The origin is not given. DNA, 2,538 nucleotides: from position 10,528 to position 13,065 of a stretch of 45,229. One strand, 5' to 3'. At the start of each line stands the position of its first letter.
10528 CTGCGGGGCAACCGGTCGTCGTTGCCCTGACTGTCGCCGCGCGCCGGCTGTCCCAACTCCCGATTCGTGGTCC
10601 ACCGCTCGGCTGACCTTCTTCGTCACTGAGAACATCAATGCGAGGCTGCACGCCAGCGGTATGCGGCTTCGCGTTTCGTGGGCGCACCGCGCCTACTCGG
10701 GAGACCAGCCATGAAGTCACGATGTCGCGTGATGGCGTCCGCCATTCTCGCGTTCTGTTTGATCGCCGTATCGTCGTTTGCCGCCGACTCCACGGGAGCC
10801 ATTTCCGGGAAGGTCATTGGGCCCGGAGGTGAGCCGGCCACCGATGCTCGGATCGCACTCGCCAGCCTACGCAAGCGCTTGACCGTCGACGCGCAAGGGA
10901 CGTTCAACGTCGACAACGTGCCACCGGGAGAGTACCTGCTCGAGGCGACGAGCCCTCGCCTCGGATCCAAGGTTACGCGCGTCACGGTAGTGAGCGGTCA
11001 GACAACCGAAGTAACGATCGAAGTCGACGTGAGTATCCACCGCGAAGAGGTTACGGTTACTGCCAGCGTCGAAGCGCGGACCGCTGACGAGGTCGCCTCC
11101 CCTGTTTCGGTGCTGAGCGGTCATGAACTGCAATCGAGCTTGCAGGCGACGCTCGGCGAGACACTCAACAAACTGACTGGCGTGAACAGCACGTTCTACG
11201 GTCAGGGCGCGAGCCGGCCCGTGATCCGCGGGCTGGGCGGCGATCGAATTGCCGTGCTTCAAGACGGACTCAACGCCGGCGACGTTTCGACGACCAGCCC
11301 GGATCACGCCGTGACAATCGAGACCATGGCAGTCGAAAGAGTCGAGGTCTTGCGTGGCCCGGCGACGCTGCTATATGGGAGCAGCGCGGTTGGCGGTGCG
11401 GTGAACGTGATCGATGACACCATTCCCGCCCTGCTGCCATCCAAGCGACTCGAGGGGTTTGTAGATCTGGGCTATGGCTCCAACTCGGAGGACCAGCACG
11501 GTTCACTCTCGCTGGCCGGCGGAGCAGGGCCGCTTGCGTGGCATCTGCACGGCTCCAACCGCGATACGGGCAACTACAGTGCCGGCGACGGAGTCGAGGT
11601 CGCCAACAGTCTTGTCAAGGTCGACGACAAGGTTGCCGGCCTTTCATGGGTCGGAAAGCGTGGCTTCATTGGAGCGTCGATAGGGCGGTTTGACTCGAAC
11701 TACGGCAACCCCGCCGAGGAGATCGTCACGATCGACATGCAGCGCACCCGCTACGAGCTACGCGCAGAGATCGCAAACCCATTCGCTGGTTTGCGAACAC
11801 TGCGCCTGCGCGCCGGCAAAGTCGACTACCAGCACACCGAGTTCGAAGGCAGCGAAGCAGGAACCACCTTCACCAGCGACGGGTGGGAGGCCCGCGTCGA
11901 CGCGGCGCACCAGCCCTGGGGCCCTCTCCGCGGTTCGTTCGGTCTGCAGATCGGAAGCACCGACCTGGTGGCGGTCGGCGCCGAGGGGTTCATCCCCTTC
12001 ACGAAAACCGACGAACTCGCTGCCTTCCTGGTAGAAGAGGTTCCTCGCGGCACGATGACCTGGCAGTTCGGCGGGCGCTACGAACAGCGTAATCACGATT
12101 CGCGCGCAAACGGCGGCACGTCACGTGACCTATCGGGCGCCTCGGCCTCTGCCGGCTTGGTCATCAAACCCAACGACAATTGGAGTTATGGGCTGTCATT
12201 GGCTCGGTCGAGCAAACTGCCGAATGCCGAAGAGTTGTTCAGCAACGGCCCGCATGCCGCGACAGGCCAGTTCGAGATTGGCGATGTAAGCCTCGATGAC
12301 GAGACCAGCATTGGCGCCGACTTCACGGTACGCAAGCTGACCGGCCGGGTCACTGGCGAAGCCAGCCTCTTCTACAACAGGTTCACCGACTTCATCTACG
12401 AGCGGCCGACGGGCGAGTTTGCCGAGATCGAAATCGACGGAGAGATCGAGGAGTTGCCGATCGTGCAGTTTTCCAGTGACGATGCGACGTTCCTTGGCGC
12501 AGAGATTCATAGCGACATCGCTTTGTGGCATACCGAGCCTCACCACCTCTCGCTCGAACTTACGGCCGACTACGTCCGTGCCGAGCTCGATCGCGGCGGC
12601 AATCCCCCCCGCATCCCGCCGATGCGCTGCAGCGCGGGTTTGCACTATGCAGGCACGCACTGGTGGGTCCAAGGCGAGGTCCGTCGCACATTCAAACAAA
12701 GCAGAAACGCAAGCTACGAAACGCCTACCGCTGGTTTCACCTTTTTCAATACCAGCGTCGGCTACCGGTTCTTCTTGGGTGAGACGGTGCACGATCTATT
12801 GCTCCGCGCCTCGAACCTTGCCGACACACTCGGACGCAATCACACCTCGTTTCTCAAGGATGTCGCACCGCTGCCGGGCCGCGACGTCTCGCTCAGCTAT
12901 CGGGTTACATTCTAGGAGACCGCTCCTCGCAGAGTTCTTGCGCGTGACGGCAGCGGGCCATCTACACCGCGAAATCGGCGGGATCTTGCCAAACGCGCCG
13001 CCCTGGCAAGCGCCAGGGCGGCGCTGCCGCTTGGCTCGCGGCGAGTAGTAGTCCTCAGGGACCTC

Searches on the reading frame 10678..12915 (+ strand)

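Call 13: search_protein_families(library=pfam, proteins=[window:10678-12915:+], max_evalue=0.001)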
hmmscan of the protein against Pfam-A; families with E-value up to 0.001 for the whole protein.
window:10678-12915:+ (745 aa): 5 families
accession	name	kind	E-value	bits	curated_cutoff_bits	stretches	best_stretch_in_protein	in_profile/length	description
PF00593.30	TonB_dep_Rec_b-barrel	-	3.4e-27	96.8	27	1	353-713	57-435/436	TonB dependent receptor-like, beta-barrel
PF07715.20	Plug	-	7.9e-22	78.2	23.9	1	137-241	3-107/107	TonB-dependent Receptor Plug Domain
PF13620.12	CarboxypepD_reg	-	1.5e-12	48.1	32.3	1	42-115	2-80/82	Carboxypeptidase regulatory-like domain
PF13715.12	CarbopepD_reg_2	-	1.8e-06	28.3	32.2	1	42-127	1-88/88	CarboxypepD_reg-like domain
PF09430.16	EMC7_beta-sandw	-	5.6e-05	23.8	26.6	1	66-111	19-66/122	ER membrane protein complex subunit 7, beta-sandwich domain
